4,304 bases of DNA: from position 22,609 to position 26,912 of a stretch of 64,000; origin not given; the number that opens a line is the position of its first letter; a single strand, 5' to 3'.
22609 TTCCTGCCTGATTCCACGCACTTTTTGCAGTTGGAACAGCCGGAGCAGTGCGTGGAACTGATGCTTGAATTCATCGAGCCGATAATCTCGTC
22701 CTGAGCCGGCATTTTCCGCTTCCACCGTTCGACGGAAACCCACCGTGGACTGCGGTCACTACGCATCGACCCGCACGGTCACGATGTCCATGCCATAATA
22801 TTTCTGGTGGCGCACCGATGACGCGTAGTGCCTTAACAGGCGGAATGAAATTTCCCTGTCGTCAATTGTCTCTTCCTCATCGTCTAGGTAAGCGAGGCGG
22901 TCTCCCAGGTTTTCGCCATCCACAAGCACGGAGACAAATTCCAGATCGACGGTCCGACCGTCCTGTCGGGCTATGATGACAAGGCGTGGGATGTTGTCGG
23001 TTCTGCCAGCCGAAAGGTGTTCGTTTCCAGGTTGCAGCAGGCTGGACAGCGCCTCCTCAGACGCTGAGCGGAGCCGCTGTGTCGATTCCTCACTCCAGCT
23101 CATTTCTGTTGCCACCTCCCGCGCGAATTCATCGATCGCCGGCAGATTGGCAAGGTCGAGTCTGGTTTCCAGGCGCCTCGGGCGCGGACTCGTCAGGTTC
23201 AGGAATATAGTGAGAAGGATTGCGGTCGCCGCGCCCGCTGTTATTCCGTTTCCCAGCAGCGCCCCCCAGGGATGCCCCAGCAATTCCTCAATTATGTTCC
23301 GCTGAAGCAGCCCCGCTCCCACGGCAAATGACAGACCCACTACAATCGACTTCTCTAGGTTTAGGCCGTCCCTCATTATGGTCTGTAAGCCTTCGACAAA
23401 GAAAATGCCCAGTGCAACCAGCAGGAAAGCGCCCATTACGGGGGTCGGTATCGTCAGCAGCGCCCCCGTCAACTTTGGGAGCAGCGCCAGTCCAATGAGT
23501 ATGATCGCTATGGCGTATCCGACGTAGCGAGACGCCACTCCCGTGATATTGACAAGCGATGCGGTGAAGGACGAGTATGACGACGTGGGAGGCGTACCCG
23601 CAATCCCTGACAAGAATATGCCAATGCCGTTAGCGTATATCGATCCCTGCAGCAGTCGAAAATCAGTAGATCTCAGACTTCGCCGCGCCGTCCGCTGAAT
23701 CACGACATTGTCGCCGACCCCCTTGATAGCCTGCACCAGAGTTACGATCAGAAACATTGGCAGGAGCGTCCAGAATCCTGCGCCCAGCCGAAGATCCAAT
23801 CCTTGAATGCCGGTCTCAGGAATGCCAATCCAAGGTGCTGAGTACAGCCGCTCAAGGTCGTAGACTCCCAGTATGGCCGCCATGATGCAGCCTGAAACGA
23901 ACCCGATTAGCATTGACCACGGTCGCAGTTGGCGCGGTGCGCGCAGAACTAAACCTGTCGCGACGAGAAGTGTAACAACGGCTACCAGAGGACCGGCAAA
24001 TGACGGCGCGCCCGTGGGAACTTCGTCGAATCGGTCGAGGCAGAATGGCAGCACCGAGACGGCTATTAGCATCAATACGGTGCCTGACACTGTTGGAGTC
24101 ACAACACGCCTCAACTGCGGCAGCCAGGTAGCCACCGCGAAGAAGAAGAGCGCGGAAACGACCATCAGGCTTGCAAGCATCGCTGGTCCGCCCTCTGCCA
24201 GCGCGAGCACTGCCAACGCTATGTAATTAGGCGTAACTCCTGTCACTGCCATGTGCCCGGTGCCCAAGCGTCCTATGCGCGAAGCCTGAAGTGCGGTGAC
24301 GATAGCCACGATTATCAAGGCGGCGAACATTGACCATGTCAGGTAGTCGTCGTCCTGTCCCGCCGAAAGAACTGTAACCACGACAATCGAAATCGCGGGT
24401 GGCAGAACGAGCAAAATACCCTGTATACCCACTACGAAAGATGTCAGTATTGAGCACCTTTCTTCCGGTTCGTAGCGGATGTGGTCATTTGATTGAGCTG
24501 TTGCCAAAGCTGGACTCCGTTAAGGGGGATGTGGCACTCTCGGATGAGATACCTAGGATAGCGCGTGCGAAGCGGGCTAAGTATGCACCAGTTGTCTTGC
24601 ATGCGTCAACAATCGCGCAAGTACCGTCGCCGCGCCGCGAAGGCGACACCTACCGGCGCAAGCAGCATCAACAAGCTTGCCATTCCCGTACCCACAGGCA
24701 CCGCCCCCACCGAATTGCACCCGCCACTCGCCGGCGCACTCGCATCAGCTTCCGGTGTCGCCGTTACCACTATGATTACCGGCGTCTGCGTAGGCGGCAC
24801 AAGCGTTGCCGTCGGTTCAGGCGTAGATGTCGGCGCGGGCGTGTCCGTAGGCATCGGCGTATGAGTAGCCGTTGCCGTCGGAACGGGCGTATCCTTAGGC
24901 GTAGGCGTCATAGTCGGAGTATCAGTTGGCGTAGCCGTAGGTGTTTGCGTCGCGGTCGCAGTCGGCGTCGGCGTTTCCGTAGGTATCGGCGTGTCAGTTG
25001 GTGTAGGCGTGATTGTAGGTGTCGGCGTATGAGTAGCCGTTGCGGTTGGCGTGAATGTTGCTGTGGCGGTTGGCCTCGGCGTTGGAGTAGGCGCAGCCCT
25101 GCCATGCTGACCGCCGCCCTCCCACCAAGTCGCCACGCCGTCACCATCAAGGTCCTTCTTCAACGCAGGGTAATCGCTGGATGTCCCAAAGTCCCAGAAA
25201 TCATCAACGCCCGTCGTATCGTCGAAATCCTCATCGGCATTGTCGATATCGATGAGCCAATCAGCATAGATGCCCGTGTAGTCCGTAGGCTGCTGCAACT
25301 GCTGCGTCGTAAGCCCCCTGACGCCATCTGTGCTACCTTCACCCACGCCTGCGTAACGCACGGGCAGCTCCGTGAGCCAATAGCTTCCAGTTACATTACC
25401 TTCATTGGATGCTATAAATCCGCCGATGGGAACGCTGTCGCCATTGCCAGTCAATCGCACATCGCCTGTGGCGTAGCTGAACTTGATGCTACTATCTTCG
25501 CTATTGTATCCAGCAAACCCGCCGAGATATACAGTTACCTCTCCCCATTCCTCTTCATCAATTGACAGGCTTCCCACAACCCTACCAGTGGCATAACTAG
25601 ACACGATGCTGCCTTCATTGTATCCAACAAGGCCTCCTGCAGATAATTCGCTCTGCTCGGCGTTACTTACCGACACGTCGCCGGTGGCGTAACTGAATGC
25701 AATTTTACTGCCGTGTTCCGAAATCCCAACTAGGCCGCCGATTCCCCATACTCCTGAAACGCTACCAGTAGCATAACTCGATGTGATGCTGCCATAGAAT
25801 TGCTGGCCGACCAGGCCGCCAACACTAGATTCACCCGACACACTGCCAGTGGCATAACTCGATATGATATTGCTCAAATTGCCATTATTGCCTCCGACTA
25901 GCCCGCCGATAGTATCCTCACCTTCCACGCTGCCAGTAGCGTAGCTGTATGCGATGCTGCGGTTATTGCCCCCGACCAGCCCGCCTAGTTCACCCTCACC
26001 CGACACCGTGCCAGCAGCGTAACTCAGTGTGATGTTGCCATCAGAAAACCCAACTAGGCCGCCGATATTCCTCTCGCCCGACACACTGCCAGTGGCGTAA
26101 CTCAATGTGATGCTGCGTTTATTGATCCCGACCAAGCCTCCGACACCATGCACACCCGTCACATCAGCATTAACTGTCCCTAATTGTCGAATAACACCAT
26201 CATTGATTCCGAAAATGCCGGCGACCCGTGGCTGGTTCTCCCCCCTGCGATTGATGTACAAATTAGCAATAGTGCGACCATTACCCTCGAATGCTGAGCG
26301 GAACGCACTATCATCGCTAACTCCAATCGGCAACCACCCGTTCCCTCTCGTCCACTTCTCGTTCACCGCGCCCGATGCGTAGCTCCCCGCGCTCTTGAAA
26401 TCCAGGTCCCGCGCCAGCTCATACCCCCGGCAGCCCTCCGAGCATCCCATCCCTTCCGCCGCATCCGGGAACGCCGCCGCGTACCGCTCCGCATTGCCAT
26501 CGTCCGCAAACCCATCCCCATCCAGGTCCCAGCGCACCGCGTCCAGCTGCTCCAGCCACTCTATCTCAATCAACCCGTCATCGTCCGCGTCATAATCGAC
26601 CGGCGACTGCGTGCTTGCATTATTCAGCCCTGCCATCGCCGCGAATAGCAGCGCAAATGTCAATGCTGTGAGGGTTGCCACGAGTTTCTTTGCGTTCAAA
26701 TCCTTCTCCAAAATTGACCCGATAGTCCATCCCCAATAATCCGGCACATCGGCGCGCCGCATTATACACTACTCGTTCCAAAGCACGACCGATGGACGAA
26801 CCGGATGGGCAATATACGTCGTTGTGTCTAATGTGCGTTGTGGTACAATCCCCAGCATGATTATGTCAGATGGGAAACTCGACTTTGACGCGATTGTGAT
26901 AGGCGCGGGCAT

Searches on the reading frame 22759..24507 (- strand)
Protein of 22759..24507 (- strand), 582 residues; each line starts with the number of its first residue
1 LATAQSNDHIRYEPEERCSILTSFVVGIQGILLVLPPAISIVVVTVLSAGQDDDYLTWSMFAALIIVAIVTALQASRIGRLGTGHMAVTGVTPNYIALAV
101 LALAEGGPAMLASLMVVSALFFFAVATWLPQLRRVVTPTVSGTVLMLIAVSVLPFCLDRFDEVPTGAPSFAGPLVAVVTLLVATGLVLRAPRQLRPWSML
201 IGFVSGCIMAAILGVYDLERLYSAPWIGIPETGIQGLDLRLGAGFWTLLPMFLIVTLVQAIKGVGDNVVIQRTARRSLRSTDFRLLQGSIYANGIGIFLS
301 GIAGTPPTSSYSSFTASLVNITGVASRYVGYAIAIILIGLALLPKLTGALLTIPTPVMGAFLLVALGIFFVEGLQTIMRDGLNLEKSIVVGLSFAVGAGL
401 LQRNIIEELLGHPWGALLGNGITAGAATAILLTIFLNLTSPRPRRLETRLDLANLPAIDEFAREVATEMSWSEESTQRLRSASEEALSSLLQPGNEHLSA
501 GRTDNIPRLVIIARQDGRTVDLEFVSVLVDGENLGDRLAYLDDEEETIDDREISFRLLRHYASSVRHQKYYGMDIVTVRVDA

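Call 5: search_protein_families(library=pfam, proteins=[window:22759-24507:-], max_evalue=0.01)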
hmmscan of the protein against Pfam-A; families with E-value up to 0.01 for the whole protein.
window:22759-24507:- (582 aa): 1 family
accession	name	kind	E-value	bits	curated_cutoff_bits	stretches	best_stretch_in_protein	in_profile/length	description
PF00860.26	Xan_ur_permease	-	1.7e-36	126.2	27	1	24-401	4-384/389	Permease family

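Call 19: find_homologous_proteins(query=window:22759-24507:-, max_evalue=1e-20)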
Query window:22759-24507:- (582 aa): 1595 proteins with E <= 1e-20 among 8000 candidates; the best 120 are listed.
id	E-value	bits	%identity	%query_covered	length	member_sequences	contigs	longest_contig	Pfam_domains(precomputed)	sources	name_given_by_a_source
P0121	0.0e+0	1248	100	100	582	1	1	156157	PF00860.27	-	-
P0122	0.0e+0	1234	99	100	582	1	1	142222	PF00860.27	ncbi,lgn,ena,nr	ncbi:MAG: hypothetical protein OXH22_05800 [Chloroflexi bacterium]|nr:hypothetical protein [Chlorofl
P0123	0.0e+0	1222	98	100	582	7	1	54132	PF00860.27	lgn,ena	-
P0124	0.0e+0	1174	99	96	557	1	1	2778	PF00860.27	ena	-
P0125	0.0e+0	1165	93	100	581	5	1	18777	PF00860.27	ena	-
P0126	0.0e+0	1157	92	100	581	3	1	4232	PF00860.27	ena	-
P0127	0.0e+0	1120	88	100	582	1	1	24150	PF00860.27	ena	-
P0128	0.0e+0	1113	89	100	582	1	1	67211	PF00860.27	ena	-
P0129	0.0e+0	1069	84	100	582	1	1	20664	PF00860.27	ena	-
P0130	0.0e+0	1058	88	95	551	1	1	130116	PF00860.27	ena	-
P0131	0.0e+0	1050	82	100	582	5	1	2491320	PF00860.27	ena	-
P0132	0.0e+0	1042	81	99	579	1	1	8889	PF00860.27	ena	-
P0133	0.0e+0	1042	82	99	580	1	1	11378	PF00860.27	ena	-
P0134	0.0e+0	1042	81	100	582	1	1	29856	PF00860.27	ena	-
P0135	0.0e+0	1041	82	99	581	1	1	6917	PF00860.27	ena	-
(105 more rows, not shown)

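Call 54: search_protein_families(library=ncbifam, proteins=[window:22759-24507:-], max_evalue=0.01)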
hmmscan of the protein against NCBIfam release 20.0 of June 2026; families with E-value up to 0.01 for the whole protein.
window:22759-24507:- (582 aa): 3 families
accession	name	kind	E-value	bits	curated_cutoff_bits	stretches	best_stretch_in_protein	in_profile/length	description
TIGR03173.1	pbuX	subfamily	4.2e-52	177.3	414.15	1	27-437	2-407/407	xanthine permease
TIGR00801.1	ncs2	superfamily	3.2e-43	148.2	291.8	1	19-434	3-414/415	NCS2 family nucleobase:cation symporter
NF007995.0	PRK10720.1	equivalog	6.5e-18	64.8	477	1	103-388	89-364/429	uracil permease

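Call 70: find_encoding_contigs(protein=P0122, flank=3000, max_places=4)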
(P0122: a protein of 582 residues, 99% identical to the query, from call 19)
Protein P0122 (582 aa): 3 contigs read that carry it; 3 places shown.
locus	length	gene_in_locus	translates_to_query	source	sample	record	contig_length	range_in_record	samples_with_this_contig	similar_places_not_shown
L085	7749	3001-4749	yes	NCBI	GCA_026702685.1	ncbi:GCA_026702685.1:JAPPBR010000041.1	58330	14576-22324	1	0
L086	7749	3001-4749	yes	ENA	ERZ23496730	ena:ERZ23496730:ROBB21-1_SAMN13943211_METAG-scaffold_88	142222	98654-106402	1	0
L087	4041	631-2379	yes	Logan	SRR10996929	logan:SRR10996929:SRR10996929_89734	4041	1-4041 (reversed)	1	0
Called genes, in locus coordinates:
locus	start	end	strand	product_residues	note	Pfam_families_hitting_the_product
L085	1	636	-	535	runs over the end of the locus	PF00743:FMO-like, PF01266:DAO (weak), PF07992:Pyr_redox_2, PF13450:NAD_binding_8, PF13738:Pyr_redox_3, PF13434:Lys_Orn_oxgnase (weak)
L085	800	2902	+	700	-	PF07581:Glug (faint)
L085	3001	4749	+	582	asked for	PF00860:Xan_ur_permease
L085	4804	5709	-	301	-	PF12697:Abhydrolase_6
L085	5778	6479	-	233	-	PF22624:AASDHPPT_N (weak), PF01648:ACPS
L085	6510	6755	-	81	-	PF00550:PP-binding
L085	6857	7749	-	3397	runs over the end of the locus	PF00109:ketoacyl-synt, PF02801:Ketoacyl-synt_C, PF16197:KAsynt_C_assoc, PF00698:Acyl_transf_1, PF21089:PKS_DH_N, PF14765:PS-DH, PF08242:Methyltransf_12, PF13489:Methyltransf_23, +18 more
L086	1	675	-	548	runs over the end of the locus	PF00743:FMO-like, PF01266:DAO (weak), PF07992:Pyr_redox_2, PF13450:NAD_binding_8, PF13738:Pyr_redox_3, PF13434:Lys_Orn_oxgnase (weak)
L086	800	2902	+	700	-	PF07581:Glug (faint)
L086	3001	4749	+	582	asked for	PF00860:Xan_ur_permease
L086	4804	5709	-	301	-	PF12697:Abhydrolase_6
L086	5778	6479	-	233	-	PF22624:AASDHPPT_N (weak), PF01648:ACPS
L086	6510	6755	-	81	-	PF00550:PP-binding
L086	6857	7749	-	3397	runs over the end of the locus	PF00109:ketoacyl-synt, PF02801:Ketoacyl-synt_C, PF16197:KAsynt_C_assoc, PF00698:Acyl_transf_1, PF21089:PKS_DH_N, PF14765:PS-DH, PF08242:Methyltransf_12, PF13489:Methyltransf_23, +18 more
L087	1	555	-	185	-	?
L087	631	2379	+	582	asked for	PF00860:Xan_ur_permease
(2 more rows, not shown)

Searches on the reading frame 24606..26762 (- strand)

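Call 5: search_protein_families(library=pfam, proteins=[window:24606-26762:-], max_evalue=0.01)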
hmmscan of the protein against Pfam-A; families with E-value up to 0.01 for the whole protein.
window:24606-26762:- (718 aa): 1 family
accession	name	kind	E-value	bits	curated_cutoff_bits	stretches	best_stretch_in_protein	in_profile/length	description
PF07581.17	Glug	-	1.4e-25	88.3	20.5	2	310-336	1-28/28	The GLUG motif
